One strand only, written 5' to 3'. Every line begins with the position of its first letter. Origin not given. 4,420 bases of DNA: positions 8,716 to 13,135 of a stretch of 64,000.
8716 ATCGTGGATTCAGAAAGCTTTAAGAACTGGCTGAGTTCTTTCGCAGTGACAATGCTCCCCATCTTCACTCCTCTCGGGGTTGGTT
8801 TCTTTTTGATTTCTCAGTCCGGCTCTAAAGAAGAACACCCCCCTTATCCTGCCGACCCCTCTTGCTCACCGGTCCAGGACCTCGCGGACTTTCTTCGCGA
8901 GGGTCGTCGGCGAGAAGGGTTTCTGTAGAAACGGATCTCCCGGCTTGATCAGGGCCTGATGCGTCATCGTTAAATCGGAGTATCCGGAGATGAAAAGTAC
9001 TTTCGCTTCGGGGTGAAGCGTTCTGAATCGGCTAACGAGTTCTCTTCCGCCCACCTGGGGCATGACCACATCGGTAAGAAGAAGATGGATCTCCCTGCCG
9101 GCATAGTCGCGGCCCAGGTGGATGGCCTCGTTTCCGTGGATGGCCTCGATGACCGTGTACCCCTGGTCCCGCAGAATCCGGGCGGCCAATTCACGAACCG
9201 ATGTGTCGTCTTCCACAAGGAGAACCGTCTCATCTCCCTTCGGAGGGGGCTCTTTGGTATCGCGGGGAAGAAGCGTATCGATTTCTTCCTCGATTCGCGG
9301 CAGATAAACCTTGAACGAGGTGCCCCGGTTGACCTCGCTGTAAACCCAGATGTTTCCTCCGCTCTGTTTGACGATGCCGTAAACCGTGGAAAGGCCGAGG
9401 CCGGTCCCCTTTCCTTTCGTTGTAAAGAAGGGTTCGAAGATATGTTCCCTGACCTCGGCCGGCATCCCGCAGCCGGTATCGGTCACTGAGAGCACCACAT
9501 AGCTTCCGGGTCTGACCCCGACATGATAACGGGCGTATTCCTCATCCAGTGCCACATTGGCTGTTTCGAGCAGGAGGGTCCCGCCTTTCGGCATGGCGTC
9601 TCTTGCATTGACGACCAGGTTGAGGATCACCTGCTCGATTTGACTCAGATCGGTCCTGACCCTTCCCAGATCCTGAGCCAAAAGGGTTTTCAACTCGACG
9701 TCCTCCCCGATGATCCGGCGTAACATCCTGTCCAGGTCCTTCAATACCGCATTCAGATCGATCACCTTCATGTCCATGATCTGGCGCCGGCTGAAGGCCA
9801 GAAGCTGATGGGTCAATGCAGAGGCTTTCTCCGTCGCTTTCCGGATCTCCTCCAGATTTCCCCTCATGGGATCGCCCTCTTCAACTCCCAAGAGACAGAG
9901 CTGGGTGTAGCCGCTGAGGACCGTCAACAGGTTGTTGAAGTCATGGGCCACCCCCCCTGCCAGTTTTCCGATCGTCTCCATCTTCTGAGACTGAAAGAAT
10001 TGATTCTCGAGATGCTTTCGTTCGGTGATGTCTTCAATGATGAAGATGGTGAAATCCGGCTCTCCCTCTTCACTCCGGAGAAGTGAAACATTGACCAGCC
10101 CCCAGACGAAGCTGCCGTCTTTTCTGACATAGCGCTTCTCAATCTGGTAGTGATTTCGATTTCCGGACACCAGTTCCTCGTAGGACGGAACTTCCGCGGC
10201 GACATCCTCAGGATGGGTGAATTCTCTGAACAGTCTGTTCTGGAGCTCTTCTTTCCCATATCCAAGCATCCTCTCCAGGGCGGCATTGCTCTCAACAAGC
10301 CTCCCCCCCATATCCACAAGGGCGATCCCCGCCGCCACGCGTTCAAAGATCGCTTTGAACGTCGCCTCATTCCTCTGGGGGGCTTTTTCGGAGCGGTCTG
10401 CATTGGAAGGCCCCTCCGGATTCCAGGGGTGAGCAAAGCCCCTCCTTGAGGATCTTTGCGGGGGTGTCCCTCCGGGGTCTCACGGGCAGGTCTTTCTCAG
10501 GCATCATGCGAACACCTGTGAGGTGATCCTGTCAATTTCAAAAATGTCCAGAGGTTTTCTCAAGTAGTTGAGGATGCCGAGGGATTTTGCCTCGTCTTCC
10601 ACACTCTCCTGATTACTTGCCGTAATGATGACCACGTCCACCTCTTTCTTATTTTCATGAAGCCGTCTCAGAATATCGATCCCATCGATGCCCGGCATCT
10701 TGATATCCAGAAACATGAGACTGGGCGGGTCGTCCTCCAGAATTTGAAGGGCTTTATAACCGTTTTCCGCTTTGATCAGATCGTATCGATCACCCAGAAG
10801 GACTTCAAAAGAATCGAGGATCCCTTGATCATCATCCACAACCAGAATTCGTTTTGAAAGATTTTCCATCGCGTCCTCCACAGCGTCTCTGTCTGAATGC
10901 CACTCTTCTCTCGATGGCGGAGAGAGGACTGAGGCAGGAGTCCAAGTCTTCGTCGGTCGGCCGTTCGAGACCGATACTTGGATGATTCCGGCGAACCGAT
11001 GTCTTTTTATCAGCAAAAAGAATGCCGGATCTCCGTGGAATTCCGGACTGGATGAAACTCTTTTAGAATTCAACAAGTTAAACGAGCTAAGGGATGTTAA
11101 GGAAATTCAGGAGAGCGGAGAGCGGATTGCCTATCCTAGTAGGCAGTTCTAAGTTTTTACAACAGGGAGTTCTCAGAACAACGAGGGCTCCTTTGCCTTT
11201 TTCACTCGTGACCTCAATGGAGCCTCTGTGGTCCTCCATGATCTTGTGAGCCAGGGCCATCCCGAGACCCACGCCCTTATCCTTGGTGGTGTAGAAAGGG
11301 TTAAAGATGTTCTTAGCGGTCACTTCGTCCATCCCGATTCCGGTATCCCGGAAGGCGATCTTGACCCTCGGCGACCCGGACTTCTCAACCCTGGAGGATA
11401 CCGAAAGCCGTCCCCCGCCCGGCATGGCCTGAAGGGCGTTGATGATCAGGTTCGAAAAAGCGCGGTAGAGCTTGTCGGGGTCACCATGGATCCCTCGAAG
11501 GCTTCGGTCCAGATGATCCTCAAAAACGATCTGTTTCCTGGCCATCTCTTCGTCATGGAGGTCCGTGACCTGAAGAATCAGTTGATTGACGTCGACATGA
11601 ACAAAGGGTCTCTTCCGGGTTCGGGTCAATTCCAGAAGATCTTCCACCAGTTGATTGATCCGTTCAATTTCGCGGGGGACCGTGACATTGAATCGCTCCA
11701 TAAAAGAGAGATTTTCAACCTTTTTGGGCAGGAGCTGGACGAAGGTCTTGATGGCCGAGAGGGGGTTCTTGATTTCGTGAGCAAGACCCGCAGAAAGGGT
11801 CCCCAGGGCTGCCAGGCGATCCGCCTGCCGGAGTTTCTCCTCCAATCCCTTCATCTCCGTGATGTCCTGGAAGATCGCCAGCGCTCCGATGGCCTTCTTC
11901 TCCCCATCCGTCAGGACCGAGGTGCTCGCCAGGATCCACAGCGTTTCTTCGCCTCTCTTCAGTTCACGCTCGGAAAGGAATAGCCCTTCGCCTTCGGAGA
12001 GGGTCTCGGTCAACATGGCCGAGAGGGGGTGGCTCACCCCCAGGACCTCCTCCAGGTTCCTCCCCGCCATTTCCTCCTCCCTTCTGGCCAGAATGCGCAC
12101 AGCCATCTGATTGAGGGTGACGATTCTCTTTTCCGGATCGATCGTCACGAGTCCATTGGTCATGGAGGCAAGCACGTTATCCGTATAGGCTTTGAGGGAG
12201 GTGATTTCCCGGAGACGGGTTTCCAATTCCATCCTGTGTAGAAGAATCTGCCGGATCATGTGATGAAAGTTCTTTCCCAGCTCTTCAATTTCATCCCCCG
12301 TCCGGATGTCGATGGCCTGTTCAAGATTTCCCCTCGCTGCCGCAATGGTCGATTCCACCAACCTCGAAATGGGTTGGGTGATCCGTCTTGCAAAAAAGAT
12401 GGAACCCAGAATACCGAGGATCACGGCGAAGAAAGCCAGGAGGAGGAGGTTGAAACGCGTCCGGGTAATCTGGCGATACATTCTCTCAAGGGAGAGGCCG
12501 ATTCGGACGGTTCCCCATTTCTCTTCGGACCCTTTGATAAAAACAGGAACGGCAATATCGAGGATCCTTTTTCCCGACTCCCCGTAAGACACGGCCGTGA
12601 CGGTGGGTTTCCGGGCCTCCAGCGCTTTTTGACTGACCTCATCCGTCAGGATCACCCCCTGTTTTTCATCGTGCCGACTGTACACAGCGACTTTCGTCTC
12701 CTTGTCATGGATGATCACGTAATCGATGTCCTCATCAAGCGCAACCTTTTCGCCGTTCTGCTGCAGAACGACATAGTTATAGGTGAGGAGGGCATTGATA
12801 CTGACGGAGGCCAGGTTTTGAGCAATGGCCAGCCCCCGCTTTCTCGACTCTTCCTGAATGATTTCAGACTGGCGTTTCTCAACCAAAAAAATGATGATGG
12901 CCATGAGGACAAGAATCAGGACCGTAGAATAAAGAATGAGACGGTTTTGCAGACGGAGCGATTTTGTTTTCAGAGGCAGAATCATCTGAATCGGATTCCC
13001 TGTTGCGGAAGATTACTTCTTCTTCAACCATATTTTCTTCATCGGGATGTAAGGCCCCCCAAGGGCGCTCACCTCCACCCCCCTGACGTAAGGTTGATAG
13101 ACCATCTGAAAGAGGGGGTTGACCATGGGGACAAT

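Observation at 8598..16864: Candidate autoinducing-peptide circuit: sigma54 activator, Sec-leader/pentapeptide micro-gene, orphan OppA-like binding protein and kinase relay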

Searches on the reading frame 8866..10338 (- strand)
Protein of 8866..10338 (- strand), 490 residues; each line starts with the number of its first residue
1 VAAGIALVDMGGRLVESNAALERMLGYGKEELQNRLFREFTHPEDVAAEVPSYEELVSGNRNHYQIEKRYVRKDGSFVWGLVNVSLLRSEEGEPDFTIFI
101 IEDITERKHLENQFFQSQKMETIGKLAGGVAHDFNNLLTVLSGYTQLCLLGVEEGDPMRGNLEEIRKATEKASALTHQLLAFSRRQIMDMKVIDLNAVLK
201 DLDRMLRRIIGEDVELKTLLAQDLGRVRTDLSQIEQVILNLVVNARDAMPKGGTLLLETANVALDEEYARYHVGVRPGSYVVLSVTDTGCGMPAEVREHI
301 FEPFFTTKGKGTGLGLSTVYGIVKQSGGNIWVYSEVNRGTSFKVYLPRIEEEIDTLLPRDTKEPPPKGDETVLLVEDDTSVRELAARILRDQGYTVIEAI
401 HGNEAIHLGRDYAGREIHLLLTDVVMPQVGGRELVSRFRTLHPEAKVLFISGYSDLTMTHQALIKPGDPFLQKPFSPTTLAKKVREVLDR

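Call 3: search_protein_families(library=pfam, proteins=[window:8866-10338:-])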
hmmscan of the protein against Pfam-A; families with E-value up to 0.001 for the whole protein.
window:8866-10338:- (490 aa): 7 families
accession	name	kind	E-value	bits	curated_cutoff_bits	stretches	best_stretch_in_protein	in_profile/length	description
PF02518.31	HATPase_c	-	3.8e-25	88.9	26.4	1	230-348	2-109/111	Histidine kinase-, DNA gyrase B-, and HSP90-like ATPase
PF00072.30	Response_reg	-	4.9e-20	72.2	30.2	1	372-485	1-111/111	Response regulator receiver domain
PF08447.18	PAS_3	-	8.7e-15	55.2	25.6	1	17-98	4-86/89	PAS fold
PF13426.13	PAS_9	-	2.6e-14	53.8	27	1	4-106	3-103/103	PAS domain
PF08448.16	PAS_4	-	6.8e-13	49.3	23.1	1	3-108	6-109/110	PAS fold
PF00989.32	PAS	-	3.9e-12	46.6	22.6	1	2-104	11-113/113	PAS fold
PF00512.31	HisKA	-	9.9e-09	35.6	26.9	1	124-185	3-63/66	His Kinase A (phospho-acceptor) domain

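Call 18: search_protein_families(library=ncbifam, proteins=[window:8866-10338:-], max_evalue=0.01)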
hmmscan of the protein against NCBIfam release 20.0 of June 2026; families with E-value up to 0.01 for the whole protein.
window:8866-10338:- (490 aa): 141 families (the best 25 are shown)
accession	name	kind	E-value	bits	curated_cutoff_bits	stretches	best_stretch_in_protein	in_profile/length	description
NF046020.1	HisKinCckABruc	equivalog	1.3e-131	440.2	1000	1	4-489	358-868/868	cell cycle histidine kinase CckA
NF010076.0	PRK13557.1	subfamily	3.2e-117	392.2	631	1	15-489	56-534/540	histidine kinase famiy protein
NF046026.1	HisKinCckACaul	equivalog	4.6e-108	362.1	1000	1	10-488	204-676/678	cell cycle histidine kinase CckA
NF010411.0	PRK13837.1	equivalog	6e-76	256.1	647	1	104-489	431-813/828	two-component system VirA-like sensor kinase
NF008468.0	PRK11360.1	equivalog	1.5e-63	215.2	646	1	1-352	277-612/616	two-component system sensor histidine kinase AtoS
NF052574.1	HisKinEspCMyxo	equivalog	3.3e-61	207.4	1200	1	12-489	308-784/785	serine histidine kinase EspC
NF052573.1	HisKinEspAMyxo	equivalog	2.9e-49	167.8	1400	1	3-474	265-736/755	serine histidine kinase EspA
NF047466.1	hybrid_RR_LvrB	exception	1.3e-39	136.4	500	1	105-348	134-376/377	hybrid histidine kinase/response regulator LvrB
NF007688.0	PRK10364.1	equivalog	7.9e-37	127.1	479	1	104-351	220-454/460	two-component system sensor histidine kinase ZraS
NF007298.0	PRK09776.1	equivalog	4.3e-34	117.6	1135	1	2-130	312-440/1111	diguanylate cyclase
NF046044.1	PnpS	equivalog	3.8e-31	108.5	400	1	1-347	64-390/390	two-component system histidine kinase PnpS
NF038348.1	T2SS_HK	subfamily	4.6e-29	101.3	450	2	174-347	413-572/574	histidine kinase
TIGR02916.1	PEP_his_kin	equivalog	1.3e-28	100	300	1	109-347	461-679/679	XrtA/PEP-CTERM system histidine kinase PrsK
TIGR02956.1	TMAO_torS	equivalog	3.1e-28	98.4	676.5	1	191-488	535-820/967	TMAO reductase system sensor histidine kinase/response regulator TorS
NF053867.1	SprKinKinDBac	equivalog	4.1e-27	94.8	775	1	109-349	272-498/500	sporulation kinase KinD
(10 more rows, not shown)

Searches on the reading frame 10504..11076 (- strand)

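Call 3: search_protein_families(library=pfam, proteins=[window:10504-11076:-])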
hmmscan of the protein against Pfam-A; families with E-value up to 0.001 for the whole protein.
window:10504-11076:- (190 aa): 1 family
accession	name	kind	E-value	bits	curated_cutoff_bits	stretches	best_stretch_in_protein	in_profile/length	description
PF00072.30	Response_reg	-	3.2e-23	82.5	30.2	1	77-181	1-106/111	Response regulator receiver domain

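Call 18: search_protein_families(library=ncbifam, proteins=[window:10504-11076:-], max_evalue=0.01)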
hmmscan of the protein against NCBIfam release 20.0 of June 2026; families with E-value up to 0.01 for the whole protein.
window:10504-11076:- (190 aa): 99 families (the best 25 are shown)
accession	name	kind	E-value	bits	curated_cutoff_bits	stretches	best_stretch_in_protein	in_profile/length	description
NF045505.1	RR_RssB_Pseudo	equivalog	9.5e-18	64.4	700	1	70-178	1-110/394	two-component system response regulator RssB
NF052313.1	T9SS_RR_PorX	equivalog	1.5e-17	63.5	300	1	76-177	2-104/513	T9SS response regulator signal transducer PorX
NF008469.0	PRK11361.1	equivalog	1.7e-15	56.7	714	1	75-185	5-116/461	acetoacetate metabolism transcriptional regulator AtoC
NF007969.0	PRK10693.1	equivalog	1.9e-15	56.7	329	1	74-189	7-121/337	two-component system response regulator RssB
TIGR02875.1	spore_0_A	equivalog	5.3e-15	55.4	200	1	76-181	4-114/262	sporulation transcription factor Spo0A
NF007135.0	PRK09581.1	equivalog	5.3e-15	55.2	474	1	74-184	2-116/457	PleD family two-component system response regulator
TIGR01818.1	ntrC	equivalog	6.6e-15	54.8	558.6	1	77-181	1-106/463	nitrogen regulation protein NR(I)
NF006900.1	PRK09390.1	equivalog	9.6e-15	54.7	255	1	75-177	5-108/203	response regulator FixJ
NF007005.1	PRK09468.1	equivalog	2.1e-14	53.5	331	1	74-180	3-110/237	osmolarity response regulator transcription factor OmpR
NF033117.2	vanR_ACDEGLN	exception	3.7e-14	52.8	350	1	77-187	1-112/226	VanR-ABDEGLN family response regulator transcription factor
NF045717.1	DVU0259_DivK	exception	4.6e-14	52.6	160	1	74-180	2-107/117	DVU0259 family response regulator domain-containing protein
TIGR02154.1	PhoB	equivalog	4.6e-14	52.3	296.2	1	74-180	2-111/226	phosphate regulon transcriptional regulator PhoB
NF011896.0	PRK15369.1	equivalog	6.5e-14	52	242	1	75-174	4-106/211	two component system response regulator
NF040689.1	MtrAB_MtrA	equivalog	7.5e-14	51.6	300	1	77-180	1-104/219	MtrAB system response regulator MtrA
NF040534.1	resp_reg_YycF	equivalog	8e-14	51.4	340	1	75-180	1-106/231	response regulator YycF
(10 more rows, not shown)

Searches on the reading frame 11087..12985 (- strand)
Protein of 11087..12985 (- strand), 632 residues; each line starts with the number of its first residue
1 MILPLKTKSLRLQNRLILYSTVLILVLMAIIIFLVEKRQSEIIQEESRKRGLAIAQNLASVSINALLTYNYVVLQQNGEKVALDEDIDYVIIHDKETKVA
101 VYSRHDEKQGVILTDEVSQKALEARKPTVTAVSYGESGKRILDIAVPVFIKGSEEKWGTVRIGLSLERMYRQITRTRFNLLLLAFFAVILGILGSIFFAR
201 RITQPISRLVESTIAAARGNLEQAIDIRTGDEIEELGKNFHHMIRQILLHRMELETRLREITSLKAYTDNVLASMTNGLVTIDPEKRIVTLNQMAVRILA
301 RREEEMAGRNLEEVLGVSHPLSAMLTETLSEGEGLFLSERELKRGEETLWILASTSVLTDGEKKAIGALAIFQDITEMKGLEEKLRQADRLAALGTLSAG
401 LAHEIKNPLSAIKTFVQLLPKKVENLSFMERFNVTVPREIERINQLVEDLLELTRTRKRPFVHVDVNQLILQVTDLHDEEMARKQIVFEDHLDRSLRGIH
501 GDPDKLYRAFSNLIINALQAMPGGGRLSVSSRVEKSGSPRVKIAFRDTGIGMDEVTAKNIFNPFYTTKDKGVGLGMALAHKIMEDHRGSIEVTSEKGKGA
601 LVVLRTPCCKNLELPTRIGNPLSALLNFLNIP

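Call 3: search_protein_families(library=pfam, proteins=[window:11087-12985:-])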
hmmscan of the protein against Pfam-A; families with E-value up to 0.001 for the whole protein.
window:11087-12985:- (632 aa): 7 families
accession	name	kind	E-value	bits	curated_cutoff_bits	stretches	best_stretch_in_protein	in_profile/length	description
PF02518.31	HATPase_c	-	1.6e-21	77.3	26.4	1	501-607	1-108/111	Histidine kinase-, DNA gyrase B-, and HSP90-like ATPase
PF00512.31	HisKA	-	4.2e-12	46.4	26.9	1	394-456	2-63/66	His Kinase A (phospho-acceptor) domain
PF00672.30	HAMP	-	5.3e-12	46.3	25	1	197-247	1-51/53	HAMP domain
PF00989.32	PAS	-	4e-10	40.2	22.6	1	269-375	4-113/113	PAS fold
PF13426.13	PAS_9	-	7.6e-10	39.4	27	1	277-377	2-103/103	PAS domain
PF17203.10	sCache_3_2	-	1.1e-09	38.9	28.4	1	43-174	6-136/140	Single cache domain 3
PF08448.16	PAS_4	-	2.7e-09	37.7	23.1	1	274-378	3-108/110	PAS fold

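Call 18: search_protein_families(library=ncbifam, proteins=[window:11087-12985:-], max_evalue=0.01)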
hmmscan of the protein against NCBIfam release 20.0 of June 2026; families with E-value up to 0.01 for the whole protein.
window:11087-12985:- (632 aa): 90 families (the best 25 are shown)
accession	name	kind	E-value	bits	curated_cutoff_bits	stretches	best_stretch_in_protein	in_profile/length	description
NF008468.0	PRK11360.1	equivalog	1.4e-108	363.9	646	1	8-608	8-608/616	two-component system sensor histidine kinase AtoS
NF033092.0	HK_WalK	equivalog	1.1e-64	219.1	725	1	13-607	6-593/594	cell wall metabolism sensor histidine kinase WalK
NF007688.0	PRK10364.1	equivalog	2.4e-54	184.8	479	1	378-608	224-451/460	two-component system sensor histidine kinase ZraS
NF046044.1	PnpS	equivalog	8.9e-51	173.1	400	1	206-604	2-387/390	two-component system histidine kinase PnpS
NF045911.1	TCSHisKinNblS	equivalog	5.8e-49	166.9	1000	1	10-600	9-612/621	two-component system sensor histidine kinase NblS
NF052573.1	HisKinEspAMyxo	equivalog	2.1e-44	151.7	1400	1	271-617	259-621/755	serine histidine kinase EspA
NF052574.1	HisKinEspCMyxo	equivalog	9.3e-41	139.8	1200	1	282-610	304-639/785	serine histidine kinase EspC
NF010411.0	PRK13837.1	equivalog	1.6e-39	135.6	647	1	368-608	424-675/828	two-component system VirA-like sensor kinase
NF008298.1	PRK11086.1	subfamily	4.1e-37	127.8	520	3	8-206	2-198/529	DcuS/MalK family sensor histidine kinase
NF053867.1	SprKinKinDBac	equivalog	4.6e-37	127.6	775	1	384-609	276-498/500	sporulation kinase KinD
TIGR02966.1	phoR_proteo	equivalog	1.8e-36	125.9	334.2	1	269-600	9-327/333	phosphate regulon sensor histidine kinase PhoR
NF008312.0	PRK11100.1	equivalog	5.3e-36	124.4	356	2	399-607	261-473/477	two-component system sensor histidine kinase CreC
NF041735.1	hist_kin_RppB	equivalog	6.3e-35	120.8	400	1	398-605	220-436/438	two-component system sensor histidine kinase RppB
NF008293.1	PRK11073.1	equivalog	2e-32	112.8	240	1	266-603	7-343/349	nitrogen regulation protein NR(II)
NF047466.1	hybrid_RR_LvrB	exception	1.7e-31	109.7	500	1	379-607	137-375/377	hybrid histidine kinase/response regulator LvrB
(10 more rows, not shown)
